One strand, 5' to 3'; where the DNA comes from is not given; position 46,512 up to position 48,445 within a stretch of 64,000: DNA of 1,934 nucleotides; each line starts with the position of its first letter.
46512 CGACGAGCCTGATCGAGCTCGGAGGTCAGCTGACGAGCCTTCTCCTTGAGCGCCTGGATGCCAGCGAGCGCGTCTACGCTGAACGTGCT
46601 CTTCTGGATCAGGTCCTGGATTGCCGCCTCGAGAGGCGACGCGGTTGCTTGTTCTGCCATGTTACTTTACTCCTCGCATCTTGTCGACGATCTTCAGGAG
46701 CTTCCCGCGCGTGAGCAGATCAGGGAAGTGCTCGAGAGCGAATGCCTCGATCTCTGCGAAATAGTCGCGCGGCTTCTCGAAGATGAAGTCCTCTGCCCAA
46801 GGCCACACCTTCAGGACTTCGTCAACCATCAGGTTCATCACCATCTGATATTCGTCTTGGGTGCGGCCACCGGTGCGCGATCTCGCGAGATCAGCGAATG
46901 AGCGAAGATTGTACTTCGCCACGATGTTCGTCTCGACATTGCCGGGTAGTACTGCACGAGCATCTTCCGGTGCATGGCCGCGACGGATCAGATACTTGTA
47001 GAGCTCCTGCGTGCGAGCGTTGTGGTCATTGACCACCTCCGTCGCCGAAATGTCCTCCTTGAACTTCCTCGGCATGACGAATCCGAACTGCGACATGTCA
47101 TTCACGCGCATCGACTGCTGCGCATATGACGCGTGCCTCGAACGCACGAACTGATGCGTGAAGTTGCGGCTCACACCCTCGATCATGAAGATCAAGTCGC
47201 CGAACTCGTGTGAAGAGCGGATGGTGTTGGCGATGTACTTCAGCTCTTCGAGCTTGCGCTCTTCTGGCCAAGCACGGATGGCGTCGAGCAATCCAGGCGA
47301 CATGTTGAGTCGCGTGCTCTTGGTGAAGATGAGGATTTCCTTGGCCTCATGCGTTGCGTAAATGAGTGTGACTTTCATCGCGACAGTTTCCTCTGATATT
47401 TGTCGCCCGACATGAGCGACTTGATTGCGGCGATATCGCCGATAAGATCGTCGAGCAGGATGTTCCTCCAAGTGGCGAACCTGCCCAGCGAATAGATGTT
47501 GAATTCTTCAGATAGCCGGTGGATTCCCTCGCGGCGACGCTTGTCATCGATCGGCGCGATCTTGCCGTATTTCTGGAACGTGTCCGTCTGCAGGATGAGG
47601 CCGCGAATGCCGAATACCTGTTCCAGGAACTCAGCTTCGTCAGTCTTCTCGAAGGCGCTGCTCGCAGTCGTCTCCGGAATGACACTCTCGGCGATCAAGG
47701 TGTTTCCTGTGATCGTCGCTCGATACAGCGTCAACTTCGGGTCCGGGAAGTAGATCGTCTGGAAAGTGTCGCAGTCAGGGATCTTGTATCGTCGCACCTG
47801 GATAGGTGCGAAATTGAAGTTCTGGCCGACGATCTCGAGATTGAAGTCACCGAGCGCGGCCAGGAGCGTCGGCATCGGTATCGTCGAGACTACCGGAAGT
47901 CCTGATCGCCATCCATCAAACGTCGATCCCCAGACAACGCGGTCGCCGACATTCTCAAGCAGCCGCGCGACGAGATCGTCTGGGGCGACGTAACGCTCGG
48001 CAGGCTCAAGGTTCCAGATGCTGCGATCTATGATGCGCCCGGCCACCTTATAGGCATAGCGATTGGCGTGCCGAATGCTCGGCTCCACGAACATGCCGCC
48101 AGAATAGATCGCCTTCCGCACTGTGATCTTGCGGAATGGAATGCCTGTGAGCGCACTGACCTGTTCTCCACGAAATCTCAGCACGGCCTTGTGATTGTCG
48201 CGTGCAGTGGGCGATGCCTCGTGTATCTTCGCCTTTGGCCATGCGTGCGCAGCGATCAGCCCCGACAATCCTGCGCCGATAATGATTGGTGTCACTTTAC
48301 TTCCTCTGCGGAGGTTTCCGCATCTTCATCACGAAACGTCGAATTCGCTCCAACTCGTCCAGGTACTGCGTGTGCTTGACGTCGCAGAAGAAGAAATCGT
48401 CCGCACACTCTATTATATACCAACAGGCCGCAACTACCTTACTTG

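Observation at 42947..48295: Candidate nucleotide/DNA-modification module: NodU/CmcH carbamoyltransferase with a HAD-like phosphatase, ThyX and an FAD oxidoreductase, inside a translationally coupled replication operon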

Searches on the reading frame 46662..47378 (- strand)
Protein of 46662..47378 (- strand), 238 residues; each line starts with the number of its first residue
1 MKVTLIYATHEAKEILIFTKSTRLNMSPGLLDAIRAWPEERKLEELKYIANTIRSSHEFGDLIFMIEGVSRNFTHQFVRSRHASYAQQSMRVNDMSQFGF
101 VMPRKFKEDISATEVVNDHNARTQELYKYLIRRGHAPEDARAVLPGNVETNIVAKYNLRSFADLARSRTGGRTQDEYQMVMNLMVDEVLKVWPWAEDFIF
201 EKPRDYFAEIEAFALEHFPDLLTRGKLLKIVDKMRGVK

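Call 3: search_protein_families(library=pfam, proteins=[window:46662-47378:-], max_evalue=0.01)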
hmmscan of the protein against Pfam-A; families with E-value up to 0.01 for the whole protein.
window:46662-47378:- (238 aa): 1 family
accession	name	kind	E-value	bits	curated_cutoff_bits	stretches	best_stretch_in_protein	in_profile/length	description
PF02511.20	Thy1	-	6.6e-33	114.5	24.8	1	47-194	40-191/191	Thymidylate synthase complementing protein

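Call 4: search_protein_families(library=phrogs, proteins=[window:46662-47378:-], max_evalue=0.001)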
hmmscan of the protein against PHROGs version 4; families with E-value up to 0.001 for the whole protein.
window:46662-47378:- (238 aa): 5 families
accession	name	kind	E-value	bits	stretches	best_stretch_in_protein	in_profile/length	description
phrog_85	-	DNA, RNA and nucleotide metabolism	2.1e-33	116.9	1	1-206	371-592/866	thymidylate synthase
phrog_35637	-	DNA, RNA and nucleotide metabolism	1.4e-11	45.1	1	40-199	117-275/366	thymidylate synthase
phrog_10644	-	DNA, RNA and nucleotide metabolism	3e-08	34.9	1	113-186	68-141/160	thymidylate synthase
phrog_22708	-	DNA, RNA and nucleotide metabolism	8.9e-07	29.5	1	2-109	30-140/242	thymidylate synthase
phrog_28804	-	DNA, RNA and nucleotide metabolism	0.00019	22.7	0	117-193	4-79/91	thymidylate synthase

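Call 43: search_solved_structures(query=window:46662-47378:-, max_evalue=0.001, show_alignments=3)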
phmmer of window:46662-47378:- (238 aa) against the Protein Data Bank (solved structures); distinct sequences matched with E-value up to 0.001: 8.
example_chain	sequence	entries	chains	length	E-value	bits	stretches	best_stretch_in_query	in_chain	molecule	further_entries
3gwc_A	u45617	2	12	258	5.4e-09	39.4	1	58-170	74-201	Thymidylate synthase thyX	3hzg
2af6_A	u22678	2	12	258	1.1e-08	38.3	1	58-170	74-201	Thymidylate synthase thyX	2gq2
3ge9_A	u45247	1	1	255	1.6e-07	34.5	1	58-170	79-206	Thymidylate synthase thyX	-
3fnn_A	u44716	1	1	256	1.6e-07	34.5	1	58-170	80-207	Thymidylate synthase thyX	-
3n0b_A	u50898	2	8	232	0.00013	25.1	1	46-197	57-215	Thymidylate synthase thyX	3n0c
5chp_A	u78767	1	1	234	0.00087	22.3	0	45-197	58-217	Thymidylate synthase ThyX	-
8rep_A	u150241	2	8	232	0.00088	22.3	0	46-197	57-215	Flavin-dependent thymidylate synthase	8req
1kq4_A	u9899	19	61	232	0.00088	22.3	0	46-197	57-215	HYPOTHETICAL PROTEIN TM0449 | Thymidylate synthase thyX | Flavin-dependent thymidylate synthase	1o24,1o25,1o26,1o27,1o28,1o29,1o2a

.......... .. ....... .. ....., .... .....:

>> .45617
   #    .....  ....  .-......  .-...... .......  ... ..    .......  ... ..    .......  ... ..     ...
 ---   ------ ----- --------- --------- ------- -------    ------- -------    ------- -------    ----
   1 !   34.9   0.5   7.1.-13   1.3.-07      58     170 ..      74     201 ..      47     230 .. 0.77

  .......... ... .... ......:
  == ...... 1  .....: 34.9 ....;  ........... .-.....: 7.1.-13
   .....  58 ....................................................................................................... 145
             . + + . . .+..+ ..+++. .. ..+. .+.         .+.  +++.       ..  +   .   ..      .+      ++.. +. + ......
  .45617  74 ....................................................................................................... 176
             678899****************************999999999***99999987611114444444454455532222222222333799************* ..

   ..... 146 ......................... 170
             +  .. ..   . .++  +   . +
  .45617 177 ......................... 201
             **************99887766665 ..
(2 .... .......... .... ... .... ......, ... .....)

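Call 89: search_protein_families(library=ncbifam, proteins=[window:46662-47378:-], max_evalue=0.001)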
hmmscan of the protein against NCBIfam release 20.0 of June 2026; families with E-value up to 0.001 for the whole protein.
window:46662-47378:- (238 aa): 1 family
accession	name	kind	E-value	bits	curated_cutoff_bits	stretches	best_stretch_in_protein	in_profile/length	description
TIGR02170.1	thyX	equivalog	1.9e-26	92.9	87.9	1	43-197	37-209/211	FAD-dependent thymidylate synthase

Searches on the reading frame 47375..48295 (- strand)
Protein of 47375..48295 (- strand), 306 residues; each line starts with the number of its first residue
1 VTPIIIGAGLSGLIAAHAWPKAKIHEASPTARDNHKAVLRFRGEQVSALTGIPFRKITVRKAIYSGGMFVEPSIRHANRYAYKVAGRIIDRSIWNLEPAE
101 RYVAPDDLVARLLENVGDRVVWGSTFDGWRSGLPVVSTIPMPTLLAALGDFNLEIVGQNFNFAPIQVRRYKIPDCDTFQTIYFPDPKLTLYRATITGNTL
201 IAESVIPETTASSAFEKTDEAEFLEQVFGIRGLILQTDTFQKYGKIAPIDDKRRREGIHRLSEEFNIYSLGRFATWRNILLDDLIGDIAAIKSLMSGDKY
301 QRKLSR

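Call 3: search_protein_families(library=pfam, proteins=[window:47375-48295:-], max_evalue=0.01)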
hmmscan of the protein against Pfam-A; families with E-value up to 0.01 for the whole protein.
window:47375-48295:- (306 aa): 0 families

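Call 4: search_protein_families(library=phrogs, proteins=[window:47375-48295:-], max_evalue=0.001)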
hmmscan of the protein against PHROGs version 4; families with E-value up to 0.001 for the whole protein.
window:47375-48295:- (306 aa): 1 family
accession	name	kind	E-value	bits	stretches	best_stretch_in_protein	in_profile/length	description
phrog_4828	-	unknown function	2.9e-92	310.4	1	4-303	8-327/333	-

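Call 17: search_dna_similar(query=window:47375-48295:-, collection=phages, mode=protein, max_rows=40, rows=spread)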
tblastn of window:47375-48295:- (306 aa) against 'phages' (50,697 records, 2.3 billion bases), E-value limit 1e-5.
Records with a match: 362; places in all: 362; records where one place covers at least 80% of the query: 361.
Best place of each record, by identity: <60% 362.
By first word of the organism name: Pseudomonas 292; Escherichia 27; Serratia 9; Rhizobium 8; Xanthomonas 6; Pbunalikevirus 4; Pantoea 3; Vibrio 2; Ralstonia 1; Burkholderia 1; and 9 more.
By host as written in the record: Pseudomonas aeruginosa 116; Pseudomonas aeruginosa PAO1 86; Pseudomonas sp. 28; - 26; Escherichia coli 13; Pseudomonas aeruginosa PA14 8; Serratia marcescens 7; Escherichia coli O157:H7 5; and 53 more.
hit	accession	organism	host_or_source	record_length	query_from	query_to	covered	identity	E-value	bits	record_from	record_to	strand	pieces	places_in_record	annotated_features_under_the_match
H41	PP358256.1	Ralstonia phage PY059YO380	Ralstonia solanacearum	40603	22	302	92%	44.6%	5e-70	241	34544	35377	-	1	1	hypothetical protein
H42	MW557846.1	Pseudomonas phage zikora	Pseudomonas aeruginosa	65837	19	302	93%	42.0%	4e-59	209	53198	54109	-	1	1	hypothetical protein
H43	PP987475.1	Pseudomonas phage ZAM-Pa99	Pseudomonas aeruginosa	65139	19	302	93%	42.0%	4e-59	209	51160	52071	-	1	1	hypothetical protein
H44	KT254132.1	Pbunalikevirus phiHabibi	Chyrseobacterium sp.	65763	19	302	93%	42.0%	4e-59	209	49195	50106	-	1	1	hypothetical protein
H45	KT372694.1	Pseudomonas phage Nemo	Pseudomonas aeruginosa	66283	19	302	93%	42.0%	4e-59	209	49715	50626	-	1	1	hypothetical protein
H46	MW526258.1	Pseudomonas phage PhL_UNISO_PA-DSM_ph0031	Pseudomonas aeruginosa DSM 19880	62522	19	302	93%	42.0%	3e-58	206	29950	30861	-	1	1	hypothetical protein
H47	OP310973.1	Pseudomonas phage Kara-mokiny kep-wari Wadjak 7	Pseudomonas aeruginosa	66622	19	302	93%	41.6%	2e-59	210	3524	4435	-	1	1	hypothetical protein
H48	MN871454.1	Pseudomonas phage Pa-A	Pseudomonas aeruginosa PAO1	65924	19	302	93%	41.6%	2e-58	207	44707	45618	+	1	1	record has no annotation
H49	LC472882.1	Pseudomonas phage R26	-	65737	19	302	93%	41.6%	6e-58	206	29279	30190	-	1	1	phage protein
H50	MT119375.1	Pseudomonas phage chumba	Pseudomonas aeruginosa PAO1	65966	20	302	92%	41.8%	2e-58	207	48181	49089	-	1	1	hypothetical protein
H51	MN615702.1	Pseudomonas phage vB_PaeM_SMS29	Pseudomonas aeruginosa PAO1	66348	19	302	93%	41.6%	5e-58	206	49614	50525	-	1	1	hypothetical protein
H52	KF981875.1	Pseudomonas phage SPM-1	Pseudomonas aeruginosa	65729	19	302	93%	41.3%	1e-58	208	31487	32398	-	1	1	hypothetical protein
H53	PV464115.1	Pseudomonas phage Nello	Pseudomonas aeruginosa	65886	19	302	93%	41.3%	7e-57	203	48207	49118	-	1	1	polyamine oxidase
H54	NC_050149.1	Pseudomonas phage vB_PaeM_USP_1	Pseudomonas aeruginosa ATCC 27853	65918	19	302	93%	41.3%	2e-54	196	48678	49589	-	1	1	hypothetical protein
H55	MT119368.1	Pseudomonas phage shane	Pseudomonas aeruginosa PAO1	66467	19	302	93%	41.0%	2e-58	207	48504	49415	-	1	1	hypothetical protein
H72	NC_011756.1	Pseudomonas phage SN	Pseudomonas aeruginosa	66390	19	302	93%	40.3%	1e-54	197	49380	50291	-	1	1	hypothetical protein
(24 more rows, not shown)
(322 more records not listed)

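Call 18: search_solved_structures(query=window:47375-48295:-, max_evalue=1)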
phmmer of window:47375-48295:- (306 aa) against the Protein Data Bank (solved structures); distinct sequences matched with E-value up to 1: 0.

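Call 19: get_annotated_region(hit=H72, flank=6000)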
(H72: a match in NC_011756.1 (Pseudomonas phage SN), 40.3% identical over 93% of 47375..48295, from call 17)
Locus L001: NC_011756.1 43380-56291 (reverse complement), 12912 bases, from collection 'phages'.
description: Pseudomonas phage SN, complete genome.
organism: Pseudomonas phage SN (NCBI taxid 582382)
taxonomy: Viruses; Duplodnaviria; Heunggongvirae; Uroviricota; Caudoviricetes; Pbunavirus; Pbunavirus SN
host: Pseudomonas aeruginosa; source: -; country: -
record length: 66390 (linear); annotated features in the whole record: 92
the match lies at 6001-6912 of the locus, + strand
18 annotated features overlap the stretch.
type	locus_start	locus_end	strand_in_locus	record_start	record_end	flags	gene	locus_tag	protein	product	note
CDS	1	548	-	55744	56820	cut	-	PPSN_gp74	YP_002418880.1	DNA primase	ORF72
CDS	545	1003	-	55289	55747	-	-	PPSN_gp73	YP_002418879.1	hypothetical protein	ORF71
CDS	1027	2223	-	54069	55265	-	-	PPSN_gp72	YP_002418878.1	hypothetical protein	ORF70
CDS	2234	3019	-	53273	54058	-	-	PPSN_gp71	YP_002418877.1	hypothetical protein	ORF69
CDS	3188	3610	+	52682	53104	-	-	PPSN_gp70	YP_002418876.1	hypothetical protein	ORF68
CDS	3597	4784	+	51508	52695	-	-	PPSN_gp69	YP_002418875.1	Dda-like helicase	ORF67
CDS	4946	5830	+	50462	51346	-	-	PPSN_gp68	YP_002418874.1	hypothetical protein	ORF66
CDS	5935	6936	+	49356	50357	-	-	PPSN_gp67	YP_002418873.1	hypothetical protein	ORF65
CDS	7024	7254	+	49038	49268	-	-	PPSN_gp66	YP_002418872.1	hypothetical protein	ORF64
CDS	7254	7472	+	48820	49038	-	-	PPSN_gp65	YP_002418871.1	hypothetical protein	ORF63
CDS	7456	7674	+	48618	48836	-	-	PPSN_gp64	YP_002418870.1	tail assembly chaperone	ORF62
CDS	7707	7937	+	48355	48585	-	-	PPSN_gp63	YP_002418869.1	hypothetical protein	ORF61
CDS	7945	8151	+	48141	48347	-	-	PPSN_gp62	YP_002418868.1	hypothetical protein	ORF60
CDS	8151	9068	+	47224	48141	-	-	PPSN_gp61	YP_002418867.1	FAD-dependent thymidylate synthase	ORF59; Putative FAD-dependent thymidylate synthase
CDS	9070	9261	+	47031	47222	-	-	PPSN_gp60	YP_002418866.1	hypothetical protein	ORF58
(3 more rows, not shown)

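Call 20: get_annotated_region(hit=H41, flank=8000)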
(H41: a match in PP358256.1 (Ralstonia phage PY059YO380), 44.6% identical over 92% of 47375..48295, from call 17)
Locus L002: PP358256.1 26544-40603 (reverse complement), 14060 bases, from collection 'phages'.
description: Ralstonia phage PY059YO380, complete genome.
organism: Ralstonia phage PY059YO380 (NCBI taxid 3145150)
taxonomy: Viruses; Duplodnaviria; Heunggongvirae; Uroviricota; Caudoviricetes
host: Ralstonia solanacearum; source: -; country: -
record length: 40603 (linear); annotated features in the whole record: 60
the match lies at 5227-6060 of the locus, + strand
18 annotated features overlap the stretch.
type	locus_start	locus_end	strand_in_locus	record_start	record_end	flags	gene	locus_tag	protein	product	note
CDS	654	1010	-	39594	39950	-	-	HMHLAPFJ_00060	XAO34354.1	hypothetical protein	-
CDS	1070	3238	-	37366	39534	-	-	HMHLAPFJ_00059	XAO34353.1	hypothetical protein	-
CDS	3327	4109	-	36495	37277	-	-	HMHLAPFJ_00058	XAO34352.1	hypothetical protein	-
CDS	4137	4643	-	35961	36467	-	-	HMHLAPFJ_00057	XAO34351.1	hypothetical protein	-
CDS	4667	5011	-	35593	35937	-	-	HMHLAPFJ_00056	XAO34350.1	hypothetical protein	-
CDS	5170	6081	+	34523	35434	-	-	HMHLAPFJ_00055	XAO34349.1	hypothetical protein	-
CDS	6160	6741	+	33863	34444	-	-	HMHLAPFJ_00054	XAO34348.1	hypothetical protein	-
CDS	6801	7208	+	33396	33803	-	-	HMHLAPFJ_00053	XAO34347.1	hypothetical protein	-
CDS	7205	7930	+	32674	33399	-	-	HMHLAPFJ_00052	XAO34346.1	hypothetical protein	-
CDS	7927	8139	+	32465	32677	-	-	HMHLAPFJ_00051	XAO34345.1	hypothetical protein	-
CDS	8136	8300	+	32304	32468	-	-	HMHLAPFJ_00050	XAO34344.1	hypothetical protein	-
CDS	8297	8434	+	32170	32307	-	-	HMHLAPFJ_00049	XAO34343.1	hypothetical protein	-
CDS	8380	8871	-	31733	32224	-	-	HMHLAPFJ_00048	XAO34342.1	hypothetical protein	-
CDS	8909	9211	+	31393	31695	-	-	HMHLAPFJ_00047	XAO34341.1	hypothetical protein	-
CDS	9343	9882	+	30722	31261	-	-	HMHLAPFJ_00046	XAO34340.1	hypothetical protein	-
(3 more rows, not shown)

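Call 39: find_homologous_proteins(query=window:47375-48295:-, max_evalue=0.00001)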
Query window:47375-48295:- (306 aa): 2239 proteins with E <= 0.00001 among 5347 candidates; the best 120 are listed.
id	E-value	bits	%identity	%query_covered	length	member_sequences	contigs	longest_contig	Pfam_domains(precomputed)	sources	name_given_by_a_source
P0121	4.5e-202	687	100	100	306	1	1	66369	-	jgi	jgi:hypothetical protein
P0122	2.5e-157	541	77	100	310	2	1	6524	-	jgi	-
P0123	2.5e-156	537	76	100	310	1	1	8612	-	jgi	jgi:hypothetical protein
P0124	9.7e-152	522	77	99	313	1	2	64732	-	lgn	-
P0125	4.5e-100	353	56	99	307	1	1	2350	-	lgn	-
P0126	5.0e-100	352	55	99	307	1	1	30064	-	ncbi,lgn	-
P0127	4.5e-98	346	56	99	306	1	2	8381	-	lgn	-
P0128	6.1e-98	346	57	99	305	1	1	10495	-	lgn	-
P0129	1.1e-97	345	55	99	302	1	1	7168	-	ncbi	-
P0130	1.4e-97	344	56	99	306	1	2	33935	-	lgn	-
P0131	3.3e-97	343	56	99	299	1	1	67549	-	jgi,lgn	jgi:hypothetical protein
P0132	4.0e-97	343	56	99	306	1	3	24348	-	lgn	-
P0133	1.9e-96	341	55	99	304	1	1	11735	-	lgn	-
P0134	1.2e-95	338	54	99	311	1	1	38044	-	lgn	-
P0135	3.0e-95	337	55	100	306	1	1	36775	-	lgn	-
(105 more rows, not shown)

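Call 50: predict_structure(alignment_id=A2)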
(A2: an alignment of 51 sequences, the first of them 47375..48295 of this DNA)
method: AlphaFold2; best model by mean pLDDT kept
length: 306 residues; sequences in the alignment: 51
mean_pLDDT: 89.2   pTM: 0.85
mean pLDDT of the five models: 89.2, 88.6, 87.0, 86.3, 86.0
residues with pLDDT >= 90: 212; 70-90: 67; 50-70: 20; < 50: 7
segments of 3 or more residues with pLDDT < 50: 209-215
pLDDT, mean of each block of 10 residues (from residue 1): 95 97 96 76 95 97 97 94 85 86 93 96 94 95 88 66 90 96 94 95 77 58 96 94 84 90 94 87 92 88 74
secondary structure, 60 per line:
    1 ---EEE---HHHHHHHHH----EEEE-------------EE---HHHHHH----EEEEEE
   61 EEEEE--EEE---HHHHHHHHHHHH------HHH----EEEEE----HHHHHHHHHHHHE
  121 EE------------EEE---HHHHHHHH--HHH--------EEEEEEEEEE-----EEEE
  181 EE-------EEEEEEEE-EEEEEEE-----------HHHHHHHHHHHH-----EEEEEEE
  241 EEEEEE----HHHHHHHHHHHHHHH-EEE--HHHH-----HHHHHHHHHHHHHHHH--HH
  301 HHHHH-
elements in order: E4-6 H10-18 E23-26 H45-50 E55-65 E68-70 H74-85 E99-103 H108-119 E120-122 E135-137 H141-148 E162-171 E177-182 E190-197 E199-205 H217-228 E234-246 H251-265 E267-269 H272-275 H281-296 H299-305

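Call 52: fold_search(model_id=the predicted structure, library=pdb)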
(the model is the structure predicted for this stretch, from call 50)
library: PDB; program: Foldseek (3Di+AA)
matches with E <= 10: 914; with E <= 0.001: 476
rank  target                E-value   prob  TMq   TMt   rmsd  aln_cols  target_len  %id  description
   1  4dsg_A                4.4e-11  1.00  0.67  0.46   6.9       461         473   14  Crystal Structure of oxidized UDP-Galactopyranose mutase (released 2012-06-13)
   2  5vwu_B                5.0e-11  1.00  0.67  0.45   6.3       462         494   14  Crystal structure of oxidized Aspergillus fumigatus UDP-galactopyranose mutase complexed with NADH (released 2017-05-31)
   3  3ukh_B                8.0e-11  1.00  0.68  0.44   6.6       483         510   12  Crystal structure of udp-galactopyranose mutase from Aspergillus fumigatus in complex with UDPGALP (non-reduced) (released 2012-02-22)
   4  3ukh_A                8.0e-11  1.00  0.66  0.43   7.1       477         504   12  Crystal structure of udp-galactopyranose mutase from Aspergillus fumigatus in complex with UDPGALP (non-reduced) (released 2012-02-22)
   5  4dsg_B                1.0e-10  1.00  0.67  0.47   6.9       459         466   14  Crystal Structure of oxidized UDP-Galactopyranose mutase (released 2012-06-13)
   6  4dsh_B                1.1e-10  1.00  0.67  0.47   6.7       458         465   13  Crystal structure of reduced UDP-Galactopyranose mutase (released 2012-06-13)
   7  5vwt_A                1.2e-10  1.00  0.67  0.45   6.4       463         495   12  Crystal structure of oxidized Aspergillus fumigatus UDP-galactopyranose mutase complexed with NADPH (released 2017-05-31)
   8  5vwt_B                1.3e-10  1.00  0.67  0.45   6.3       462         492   13  Crystal structure of oxidized Aspergillus fumigatus UDP-galactopyranose mutase complexed with NADPH (released 2017-05-31)
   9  3uka_B                1.5e-10  1.00  0.64  0.42   7.4       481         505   12  CRYSTAL STRUCTURE OF UDP-galactopyranose mutase from Aspergillus fumigatus (released 2012-02-22)
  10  3ukq_A                1.9e-10  1.00  0.69  0.45   6.6       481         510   11  Crystal structure of R327K UDP-galactopyranose mutase from Aspergillus fumigatus in complex with UDPgalp (released 2012-02-22)
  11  3ute_C                2.1e-10  1.00  0.68  0.45   6.3       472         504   13  Crystal structure of Aspergillus fumigatus UDP galactopyranose mutase sulfate complex (released 2012-02-08)
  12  5vwu_A                2.2e-10  1.00  0.66  0.44   6.7       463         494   13  Crystal structure of oxidized Aspergillus fumigatus UDP-galactopyranose mutase complexed with NADH (released 2017-05-31)
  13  3ukh_F                2.2e-10  1.00  0.65  0.43   7.2       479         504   12  Crystal structure of udp-galactopyranose mutase from Aspergillus fumigatus in complex with UDPGALP (non-reduced) (released 2012-02-22)
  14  5hhf_A                2.4e-10  1.00  0.69  0.45   6.8       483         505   11  Crystal structure of Aspergillus fumigatus UDP-Galactopyranose mutase mutant H63A with covalent FAD-Galactopyranose an (released 2016-02-17)
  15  5vwt_D                3.2e-10  1.00  0.71  0.46   5.9       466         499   13  Crystal structure of oxidized Aspergillus fumigatus UDP-galactopyranose mutase complexed with NADPH (released 2017-05-31)
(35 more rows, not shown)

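Call 66: find_related_loci(query=A2, collection=viral_contigs, flank=8000)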
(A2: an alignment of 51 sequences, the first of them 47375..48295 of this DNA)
Query A2 (306 aa) in viral_contigs; peptide patterns used: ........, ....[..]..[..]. (x = any residue, [..] = any of these).
413 stretches matched a pattern; 348 encode a relative of the query (tblastn E <= 1e-3); the best 80 are kept; 80 distinct loci.
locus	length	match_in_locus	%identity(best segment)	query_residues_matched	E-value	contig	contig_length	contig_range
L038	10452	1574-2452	56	2-304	4e-103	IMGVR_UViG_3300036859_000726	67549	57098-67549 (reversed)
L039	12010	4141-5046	53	1-305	1e-98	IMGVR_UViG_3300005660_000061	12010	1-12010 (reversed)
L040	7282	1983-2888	52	1-305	7e-97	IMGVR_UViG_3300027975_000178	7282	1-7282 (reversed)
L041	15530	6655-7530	48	4-305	3e-90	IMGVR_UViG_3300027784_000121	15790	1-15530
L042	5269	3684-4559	52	2-298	2e-89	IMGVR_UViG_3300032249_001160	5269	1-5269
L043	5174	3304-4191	48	2-301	1e-89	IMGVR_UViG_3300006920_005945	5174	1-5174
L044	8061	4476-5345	50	1-298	2e-88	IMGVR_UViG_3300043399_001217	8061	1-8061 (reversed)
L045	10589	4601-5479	50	2-298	1e-86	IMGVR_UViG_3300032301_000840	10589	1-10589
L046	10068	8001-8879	50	2-298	5e-86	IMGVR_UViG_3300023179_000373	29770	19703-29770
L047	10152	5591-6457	50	2-295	1e-85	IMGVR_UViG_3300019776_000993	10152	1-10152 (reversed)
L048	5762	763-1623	50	2-298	2e-85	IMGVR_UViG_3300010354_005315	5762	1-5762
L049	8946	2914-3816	47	2-305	4e-85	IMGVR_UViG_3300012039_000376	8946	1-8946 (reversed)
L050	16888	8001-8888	49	4-304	7e-85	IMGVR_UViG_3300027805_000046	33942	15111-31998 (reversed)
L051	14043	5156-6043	49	4-304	1e-84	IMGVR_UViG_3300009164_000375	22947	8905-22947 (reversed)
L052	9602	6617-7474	49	3-298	3e-84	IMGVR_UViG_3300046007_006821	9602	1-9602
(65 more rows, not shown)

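Call 89: search_protein_families(library=ncbifam, proteins=[window:47375-48295:-], max_evalue=0.001)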
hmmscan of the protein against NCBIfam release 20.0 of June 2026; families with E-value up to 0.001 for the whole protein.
window:47375-48295:- (306 aa): 0 families
